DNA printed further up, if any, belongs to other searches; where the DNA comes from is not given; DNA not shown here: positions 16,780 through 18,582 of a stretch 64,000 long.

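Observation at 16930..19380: Catalytically degenerate CCA-nucleotidyltransferase-like protein coupled to YhaM 3'-5' exoribonuclease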

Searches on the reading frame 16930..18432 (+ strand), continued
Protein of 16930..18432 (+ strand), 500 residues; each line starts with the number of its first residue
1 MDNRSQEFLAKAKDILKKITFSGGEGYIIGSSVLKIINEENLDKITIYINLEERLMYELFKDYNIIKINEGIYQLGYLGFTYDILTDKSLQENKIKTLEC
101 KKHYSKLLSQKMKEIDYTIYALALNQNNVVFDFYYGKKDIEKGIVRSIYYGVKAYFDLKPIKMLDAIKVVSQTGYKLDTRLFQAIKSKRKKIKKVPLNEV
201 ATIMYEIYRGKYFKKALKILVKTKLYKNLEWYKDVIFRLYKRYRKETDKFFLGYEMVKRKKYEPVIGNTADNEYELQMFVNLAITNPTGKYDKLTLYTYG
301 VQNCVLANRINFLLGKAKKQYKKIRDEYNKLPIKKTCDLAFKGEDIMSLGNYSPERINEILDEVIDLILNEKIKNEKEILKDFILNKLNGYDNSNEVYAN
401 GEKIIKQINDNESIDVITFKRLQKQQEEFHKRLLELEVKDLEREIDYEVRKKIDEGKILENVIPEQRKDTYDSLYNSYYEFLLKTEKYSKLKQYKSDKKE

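Call 14: find_related_loci(query=A2, collection=genome_contigs, flank=6000)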
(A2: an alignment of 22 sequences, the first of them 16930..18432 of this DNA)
Query A2 (500 aa) in genome_contigs; peptide patterns used: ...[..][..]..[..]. (x = any residue, [..] = any of these).
51 stretches matched a pattern; 51 encode a relative of the query (tblastn E <= 1e-3); 51 distinct loci.
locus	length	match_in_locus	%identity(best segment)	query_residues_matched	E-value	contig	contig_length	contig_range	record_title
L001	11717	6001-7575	34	1-497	4e-83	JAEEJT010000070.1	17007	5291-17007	MAG: Bacilli bacterium isolate Tb.RUG.176 k141_2937831_flag=1_multi=8.0000_len=17007, whole genome shotgun sequence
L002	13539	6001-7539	32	6-493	1e-57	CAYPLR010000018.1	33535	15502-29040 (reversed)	MAG TPA_asm: uncultured Bacteroidales bacterium isolate binchicken_co117_57 genome assembly, contig: NODE_2513_length_33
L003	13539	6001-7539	31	6-493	1e-57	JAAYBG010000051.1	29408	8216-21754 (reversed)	MAG: Acholeplasmataceae bacterium isolate AS06rmzACSIP_268 231291_AS06, whole genome shotgun sequence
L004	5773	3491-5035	29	6-492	6e-52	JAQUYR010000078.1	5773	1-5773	MAG: Bacilli bacterium isolate STD2_241 NODE_59830_length_5773_cov_11.733262_Sandtown_D2, whole genome shotgun sequence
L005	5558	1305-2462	33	3-388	3e-51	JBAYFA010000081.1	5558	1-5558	MAG: Bacilli bacterium isolate SO_2016_CLC_T2_90 scaffold27909_PH3_Jul20_2016, whole genome shotgun sequence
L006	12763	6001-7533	30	3-482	2e-51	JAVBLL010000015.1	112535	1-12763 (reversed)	MAG: Bacilli bacterium isolate EPI_MAG_00022 c_000002860159, whole genome shotgun sequence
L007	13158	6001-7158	32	6-392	5e-49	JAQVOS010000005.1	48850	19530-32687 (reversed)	MAG: Bacilli bacterium isolate STF1_186 NODE_1357_length_48850_cov_4.646142_Sandtown_F1, whole genome shotgun sequence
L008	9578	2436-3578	32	6-388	8e-49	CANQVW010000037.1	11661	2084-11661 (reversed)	MAG: uncultured Bacilli bacterium isolate Lapin-014__bin45 genome assembly, contig: Lapin-014__NODE_4738_length_11661_co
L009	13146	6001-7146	31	8-389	4e-47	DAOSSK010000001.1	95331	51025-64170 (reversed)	MAG TPA_asm: Bacilli bacterium isolate AMR_MDS_2243 NODE_232_length_95331_cov_7.375152, whole genome shotgun sequence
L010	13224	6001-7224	33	2-415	3e-47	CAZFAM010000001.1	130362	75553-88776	MAG TPA_asm: uncultured Bacteroidales bacterium isolate SRP225648_co1_57 genome assembly, contig: NODE_120_length_130362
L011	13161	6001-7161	30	3-389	6e-45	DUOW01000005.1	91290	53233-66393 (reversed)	MAG TPA_asm: Acholeplasma sp. isolate AS08sgBPME_237 10804_AS08, whole genome shotgun sequence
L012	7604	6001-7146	31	8-389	7e-45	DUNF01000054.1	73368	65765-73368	MAG TPA_asm: Acholeplasmataceae bacterium isolate AS05jafATM_21 33570_AS05, whole genome shotgun sequence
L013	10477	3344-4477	27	6-384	5e-32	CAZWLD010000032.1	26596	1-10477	MAG TPA_asm: uncultured Anaeroplasmatales bacterium isolate binchicken_co370_319 genome assembly, contig: NODE_2042_leng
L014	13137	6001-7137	27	8-388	4e-30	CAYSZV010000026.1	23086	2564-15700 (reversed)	MAG TPA_asm: uncultured Candidatus Izemoplasmatales bacterium isolate binchicken_co405_335 genome assembly, contig: NODE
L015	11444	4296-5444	27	9-393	7e-30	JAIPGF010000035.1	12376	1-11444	MAG: Candidatus Izimaplasma bacterium isolate Tobar15.5-16.5m-G26 Tobar15-5-16-5m-C3774, whole genome shotgun sequence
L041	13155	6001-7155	23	11-392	5e-20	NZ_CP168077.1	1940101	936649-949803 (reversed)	Candidatus Izemoplasma sp. B36 chromosome, complete genome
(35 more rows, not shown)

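Call 19: search_protein_families(library=pfam, proteins=[L041:7151-9256:+, L041:5263-5886:-, L041:5983-7164:+, L009:5983-7203:+, L009:5273-5908:-, L009:8233-10938:+, L041:10224-13115:-], max_evalue=0.001)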
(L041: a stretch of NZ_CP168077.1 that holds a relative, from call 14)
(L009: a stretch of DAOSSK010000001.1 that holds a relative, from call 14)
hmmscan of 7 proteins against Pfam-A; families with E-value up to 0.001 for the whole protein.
L041:7151-9256:+ (701 aa): 3 families
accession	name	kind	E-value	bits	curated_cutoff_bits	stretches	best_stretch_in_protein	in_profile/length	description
PF00128.31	Alpha-amylase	-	5.7e-17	62.5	22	2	252-347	19-97/446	Alpha amylase, catalytic domain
PF02922.24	CBM_48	-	1.3e-13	51.5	22.4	1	106-182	2-83/83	Carbohydrate-binding module 48 (Isoamylase N-terminal domain)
PF17999.7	PulA_N1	-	3.8e-12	47.3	27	1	8-91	1-85/85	Pullulanase N1-terminal domain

L041:5263-5886:- (207 aa): 2 families
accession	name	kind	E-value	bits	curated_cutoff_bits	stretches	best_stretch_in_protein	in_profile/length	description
PF01205.25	UPF0029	-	3.8e-36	123.8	27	1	19-124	1-107/107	Uncharacterized protein family UPF0029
PF09186.17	DUF1949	-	3.6e-05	24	23.7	1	140-189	1-51/56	Domain of unknown function (DUF1949)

L041:5983-7164:+ (393 aa): 3 families
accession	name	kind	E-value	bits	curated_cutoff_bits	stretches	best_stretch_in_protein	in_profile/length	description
PF01743.26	PolyA_pol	-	7.4e-39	133.4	23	1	22-142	1-126/126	Poly A polymerase head domain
PF12627.12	PolyA_pol_RNAbd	-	5e-16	58.7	22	1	169-229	1-62/64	Probable RNA and SrmB- binding site of polymerase A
PF13735.12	tRNA_NucTran2_2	-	9e-16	58.6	27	1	262-381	30-148/149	tRNA nucleotidyltransferase domain 2 putative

L009:5983-7203:+ (406 aa): 2 families
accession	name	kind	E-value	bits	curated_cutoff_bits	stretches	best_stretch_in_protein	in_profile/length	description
PF01743.26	PolyA_pol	-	7.7e-24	84.9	23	1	25-144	1-126/126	Poly A polymerase head domain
PF13735.12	tRNA_NucTran2_2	-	1.4e-12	48.3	27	1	269-381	36-147/149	tRNA nucleotidyltransferase domain 2 putative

L009:5273-5908:- (211 aa): 2 families
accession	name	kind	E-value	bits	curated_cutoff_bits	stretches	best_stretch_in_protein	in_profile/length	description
PF01205.25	UPF0029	-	3.9e-38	130.2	27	1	30-132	1-107/107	Uncharacterized protein family UPF0029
PF09186.17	DUF1949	-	1.1e-05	25.7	23.7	1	158-199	14-55/56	Domain of unknown function (DUF1949)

L009:8233-10938:+ (901 aa): 0 families

L041:10224-13115:- (963 aa): 1 family
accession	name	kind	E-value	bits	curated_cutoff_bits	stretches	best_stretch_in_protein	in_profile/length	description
PF20578.4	aBig_2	-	6.8e-13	48.7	27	1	355-421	19-88/89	Atrophied bacterial Ig domain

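Call 25: find_encoding_contigs(protein=window:16930-18432:+, flank=10000, max_places=6)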
Protein window:16930-18432:+ (500 aa): 9 contigs read that carry it; 4 places shown.
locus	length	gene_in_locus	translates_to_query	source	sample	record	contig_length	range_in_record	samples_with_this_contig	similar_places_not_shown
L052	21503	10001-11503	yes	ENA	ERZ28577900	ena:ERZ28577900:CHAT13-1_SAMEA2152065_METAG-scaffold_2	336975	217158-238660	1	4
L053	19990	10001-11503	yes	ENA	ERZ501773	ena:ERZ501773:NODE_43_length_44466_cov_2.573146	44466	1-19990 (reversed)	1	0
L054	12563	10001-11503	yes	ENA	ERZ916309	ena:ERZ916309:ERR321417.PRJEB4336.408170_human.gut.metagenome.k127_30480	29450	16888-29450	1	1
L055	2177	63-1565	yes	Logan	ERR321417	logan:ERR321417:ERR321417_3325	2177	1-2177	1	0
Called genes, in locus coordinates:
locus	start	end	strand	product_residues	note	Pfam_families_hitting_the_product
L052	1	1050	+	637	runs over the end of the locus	PF02824:TGS, PF07973:tRNA_SAD, PF00587:tRNA-synt_2b, PF03129:HGTP_anticodon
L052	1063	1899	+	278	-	PF02517:Rce1-like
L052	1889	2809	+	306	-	PF00515:TPR_1 (faint), PF07719:TPR_2 (faint), PF13181:TPR_8 (faint), PF13424:TPR_12 (faint), PF13428:TPR_14 (faint), PF13432:TPR_16 (faint), PF23914:TPR_CcmH_CycH (faint), PF13431:TPR_17 (faint)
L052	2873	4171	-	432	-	PF13173:AAA_14, PF13635:DUF4143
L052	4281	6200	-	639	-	PF03717:PBP_dimer, PF00905:Transpeptidase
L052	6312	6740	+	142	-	PF02502:LacAB_rpiB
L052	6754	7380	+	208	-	PF14681:UPRTase, PF00156:Pribosyltran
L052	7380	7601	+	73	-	PF06612:DUF1146 (weak)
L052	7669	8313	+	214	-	PF01551:Peptidase_M23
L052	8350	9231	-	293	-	PF00005:ABC_tran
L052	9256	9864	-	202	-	PF01205:Impact_N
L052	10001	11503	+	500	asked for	PF13735:tRNA_NucTran2_2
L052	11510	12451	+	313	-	PF01966:HD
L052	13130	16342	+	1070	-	-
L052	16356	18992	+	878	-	-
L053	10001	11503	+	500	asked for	PF13735:tRNA_NucTran2_2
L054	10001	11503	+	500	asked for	PF13735:tRNA_NucTran2_2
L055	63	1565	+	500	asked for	PF13735:tRNA_NucTran2_2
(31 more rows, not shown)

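Call 42: predict_structure(alignment_id=A2)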
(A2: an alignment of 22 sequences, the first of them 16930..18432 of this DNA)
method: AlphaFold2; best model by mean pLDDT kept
length: 500 residues; sequences in the alignment: 22
mean_pLDDT: 89.1   pTM: 0.70
mean pLDDT of the five models: 89.1, 88.4, 88.1, 87.4, 86.4
residues with pLDDT >= 90: 333; 70-90: 136; 50-70: 9; < 50: 22
segments of 3 or more residues with pLDDT < 50: 392-412
pLDDT, mean of each block of 10 residues (from residue 1): 94 96 94 94 95 93 94 95 95 87 90 95 95 95 96 95 98 97 98 97 96 97 98 96 92 97 96 95 94 92 96 95 94 85 83 84 88 87 84 35 29 59 80 85 92 87 86 92 88 79
secondary structure, 60 per line:
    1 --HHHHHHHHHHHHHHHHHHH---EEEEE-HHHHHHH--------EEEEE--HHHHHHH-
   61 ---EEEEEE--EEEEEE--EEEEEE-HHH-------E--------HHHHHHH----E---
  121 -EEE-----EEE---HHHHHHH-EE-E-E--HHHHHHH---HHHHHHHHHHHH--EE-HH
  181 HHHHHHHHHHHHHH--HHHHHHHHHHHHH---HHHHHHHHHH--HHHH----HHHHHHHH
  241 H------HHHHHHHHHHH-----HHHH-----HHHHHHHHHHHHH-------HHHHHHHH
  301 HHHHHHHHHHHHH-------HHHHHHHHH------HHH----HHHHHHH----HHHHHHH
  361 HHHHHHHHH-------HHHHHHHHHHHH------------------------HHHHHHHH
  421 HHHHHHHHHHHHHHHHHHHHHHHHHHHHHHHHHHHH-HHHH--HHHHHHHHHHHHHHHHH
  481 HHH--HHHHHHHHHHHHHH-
elements in order: H3-21 E25-29 H31-37 E46-50 H53-59 E64-69 E72-77 E80-85 H106-112 E122-124 E130-132 H136-142 H152-158 H162-173 H179-194 H197-209 H213-222 H225-228 H233-241 H248-258 H264-267 H273-285 H293-313 H321-329 H343-349 H354-369 H377-388 H413-456 H458-461 H464-483 H486-499

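Call 44: fold_search(model_id=the predicted structure, library=pdb)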
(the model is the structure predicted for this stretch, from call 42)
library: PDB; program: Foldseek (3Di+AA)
matches with E <= 10: 412; with E <= 0.001: 46
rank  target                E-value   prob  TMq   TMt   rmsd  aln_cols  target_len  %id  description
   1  1miv_A                1.4e-19  1.00  0.53  0.66   7.5       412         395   17  Crystal structure of Bacillus stearothermophilus CCA-adding enzyme (released 2002-12-13)
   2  6q52                  7.3e-19  1.00  0.52  0.69   7.1       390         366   19  Structure of a psychrophilic CCA-adding enzyme in complex with CMPcPP at room temperature in ChipX microfluidic device (released 2019-05-01)
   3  7oqx                  1.6e-18  1.00  0.54  0.71   6.8       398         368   18  Crystal structure of a psychrophilic CCA-adding enzyme in complex with CMPcPP (released 2021-11-03)
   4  6qy6                  1.7e-18  1.00  0.54  0.71   7.2       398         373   18  Crystal structure of the CCA-adding enzyme of a psychrophilic organism (released 2020-03-25)
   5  7otr                  2.8e-18  1.00  0.54  0.71   6.9       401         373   18  Crystal structure of a psychrophilic CCA-adding enzyme determined by SAD phasing (released 2021-11-03)
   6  6qxn                  1.1e-17  1.00  0.54  0.70   7.1       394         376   18  Crystal structure of the CCA-adding enzyme of a psychrophilic organism in complex with CTP (released 2020-03-25)
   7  4x4w_A                6.8e-13  1.00  0.50  0.60   7.7       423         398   12  Crystal structure of the full-length human mitochondrial CCA-adding enzyme (released 2015-02-11)
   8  4wby                  1.3e-12  1.00  0.40  0.53  11.9       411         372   14  tRNA-processing enzyme (apo form I) (released 2015-04-15)
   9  4x4w_B                2.6e-12  1.00  0.51  0.61   7.8       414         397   13  Crystal structure of the full-length human mitochondrial CCA-adding enzyme (released 2015-02-11)
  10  3h3a_B                3.1e-12  1.00  0.48  0.55   8.3       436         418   16  The complex structure of CCA-adding enzyme with CTP (released 2009-10-13)
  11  5hc9_A                3.6e-12  1.00  0.48  0.54   8.5       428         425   16  Thermotoga maritima CCA-adding enzyme complexed with tRNA_CCA (released 2016-04-27)
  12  3h39_B                3.8e-12  1.00  0.48  0.55   8.3       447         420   15  The complex structure of CCA-adding enzyme with ATP (released 2009-10-13)
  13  3aql_A                5.8e-12  1.00  0.46  0.59   6.8       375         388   11  Structure of bacterial protein (apo form II) (released 2011-02-09)
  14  5hc9_B                6.7e-12  1.00  0.44  0.52   8.4       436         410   16  Thermotoga maritima CCA-adding enzyme complexed with tRNA_CCA (released 2016-04-27)
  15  3h37_A                1.1e-11  1.00  0.47  0.55   8.0       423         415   15  The structure of CCA-adding enzyme apo form I (released 2009-10-13)
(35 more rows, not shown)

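Call 45: list_cluster_members(proteins=[P0025, P0026, P0027, P0028, P0029, P0030, P0002, P0005, P0009, P0019])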
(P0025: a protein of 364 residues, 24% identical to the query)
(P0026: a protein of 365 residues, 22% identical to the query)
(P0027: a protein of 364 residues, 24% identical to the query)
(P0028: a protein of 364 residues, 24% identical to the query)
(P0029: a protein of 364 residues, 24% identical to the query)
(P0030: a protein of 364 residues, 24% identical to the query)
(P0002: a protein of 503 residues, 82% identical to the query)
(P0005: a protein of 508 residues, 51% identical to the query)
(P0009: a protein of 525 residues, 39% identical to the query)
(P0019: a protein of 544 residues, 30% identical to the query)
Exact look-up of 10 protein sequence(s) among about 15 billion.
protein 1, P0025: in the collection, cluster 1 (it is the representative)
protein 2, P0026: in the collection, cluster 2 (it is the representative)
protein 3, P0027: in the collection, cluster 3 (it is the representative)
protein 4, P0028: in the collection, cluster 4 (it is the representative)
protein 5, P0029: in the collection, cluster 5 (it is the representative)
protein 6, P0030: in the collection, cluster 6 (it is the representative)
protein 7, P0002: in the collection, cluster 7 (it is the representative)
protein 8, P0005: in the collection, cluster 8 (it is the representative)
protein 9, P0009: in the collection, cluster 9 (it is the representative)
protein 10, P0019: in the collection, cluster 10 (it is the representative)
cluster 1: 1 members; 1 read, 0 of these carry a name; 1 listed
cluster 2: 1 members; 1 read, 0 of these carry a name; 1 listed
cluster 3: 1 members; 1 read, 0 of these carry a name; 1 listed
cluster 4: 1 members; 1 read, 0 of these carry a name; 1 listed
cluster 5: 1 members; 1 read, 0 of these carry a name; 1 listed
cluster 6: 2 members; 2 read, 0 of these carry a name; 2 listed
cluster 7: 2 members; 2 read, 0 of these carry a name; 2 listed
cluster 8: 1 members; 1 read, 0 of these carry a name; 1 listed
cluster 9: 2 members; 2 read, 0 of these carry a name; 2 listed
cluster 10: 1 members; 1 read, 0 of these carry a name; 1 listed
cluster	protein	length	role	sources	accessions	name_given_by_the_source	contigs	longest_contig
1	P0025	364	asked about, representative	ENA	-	-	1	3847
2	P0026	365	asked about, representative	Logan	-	-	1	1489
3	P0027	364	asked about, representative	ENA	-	-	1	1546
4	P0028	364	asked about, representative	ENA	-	-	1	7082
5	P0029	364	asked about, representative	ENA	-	-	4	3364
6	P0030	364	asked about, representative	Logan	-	-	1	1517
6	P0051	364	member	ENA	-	-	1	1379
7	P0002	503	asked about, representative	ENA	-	-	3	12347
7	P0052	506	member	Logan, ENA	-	-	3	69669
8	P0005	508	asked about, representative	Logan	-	-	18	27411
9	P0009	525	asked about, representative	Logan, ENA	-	-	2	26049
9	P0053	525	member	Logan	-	-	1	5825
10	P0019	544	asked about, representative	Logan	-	-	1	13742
